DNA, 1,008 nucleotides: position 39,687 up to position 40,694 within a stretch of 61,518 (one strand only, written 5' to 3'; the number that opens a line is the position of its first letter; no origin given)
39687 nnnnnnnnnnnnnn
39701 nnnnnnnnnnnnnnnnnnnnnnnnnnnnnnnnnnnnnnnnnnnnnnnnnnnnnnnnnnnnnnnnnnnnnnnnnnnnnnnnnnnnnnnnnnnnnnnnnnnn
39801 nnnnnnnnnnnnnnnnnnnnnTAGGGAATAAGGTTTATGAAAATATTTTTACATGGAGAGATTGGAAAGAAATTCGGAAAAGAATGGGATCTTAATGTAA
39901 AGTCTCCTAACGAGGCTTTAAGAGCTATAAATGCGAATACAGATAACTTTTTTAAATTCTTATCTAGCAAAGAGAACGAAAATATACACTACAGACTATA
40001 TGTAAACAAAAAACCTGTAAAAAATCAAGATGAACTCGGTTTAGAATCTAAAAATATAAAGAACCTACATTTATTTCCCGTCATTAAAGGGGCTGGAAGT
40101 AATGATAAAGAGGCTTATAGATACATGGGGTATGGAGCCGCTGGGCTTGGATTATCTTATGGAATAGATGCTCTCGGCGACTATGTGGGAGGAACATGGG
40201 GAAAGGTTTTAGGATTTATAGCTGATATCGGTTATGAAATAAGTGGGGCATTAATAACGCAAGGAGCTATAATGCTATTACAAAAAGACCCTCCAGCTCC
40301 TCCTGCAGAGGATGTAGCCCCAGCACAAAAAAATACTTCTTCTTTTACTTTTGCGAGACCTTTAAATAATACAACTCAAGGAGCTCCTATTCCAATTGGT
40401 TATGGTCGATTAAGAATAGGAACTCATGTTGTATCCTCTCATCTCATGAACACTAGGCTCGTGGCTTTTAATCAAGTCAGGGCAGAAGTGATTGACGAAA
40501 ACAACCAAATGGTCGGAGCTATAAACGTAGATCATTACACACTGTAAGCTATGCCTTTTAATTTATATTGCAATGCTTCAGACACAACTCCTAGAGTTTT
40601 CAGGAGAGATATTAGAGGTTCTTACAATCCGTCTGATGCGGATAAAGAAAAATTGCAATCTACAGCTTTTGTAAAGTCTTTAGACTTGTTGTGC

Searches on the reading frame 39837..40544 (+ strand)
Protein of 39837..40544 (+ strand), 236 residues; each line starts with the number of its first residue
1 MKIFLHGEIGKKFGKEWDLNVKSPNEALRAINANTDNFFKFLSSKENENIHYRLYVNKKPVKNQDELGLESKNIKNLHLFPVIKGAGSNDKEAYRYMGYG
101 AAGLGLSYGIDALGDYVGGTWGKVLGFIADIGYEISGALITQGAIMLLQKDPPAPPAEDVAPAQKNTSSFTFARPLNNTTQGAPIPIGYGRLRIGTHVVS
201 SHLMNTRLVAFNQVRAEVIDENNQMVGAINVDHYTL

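Call 28: search_protein_families(library=phrogs, proteins=[window:39837-40544:+], max_evalue=0.01)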
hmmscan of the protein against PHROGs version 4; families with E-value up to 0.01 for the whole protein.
window:39837-40544:+ (236 aa): 4 families
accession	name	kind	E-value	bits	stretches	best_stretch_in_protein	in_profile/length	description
phrog_32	-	tail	1.6e-30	107.2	1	2-203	6-195/203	tail assembly protein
phrog_4946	-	tail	1e-15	58.6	1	2-89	16-107/145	tail protein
phrog_4554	-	tail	3.4e-08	34.6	1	137-206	104-170/205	tail protein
phrog_4244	-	tail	0.0087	17.1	0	2-90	16-101/168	tail protein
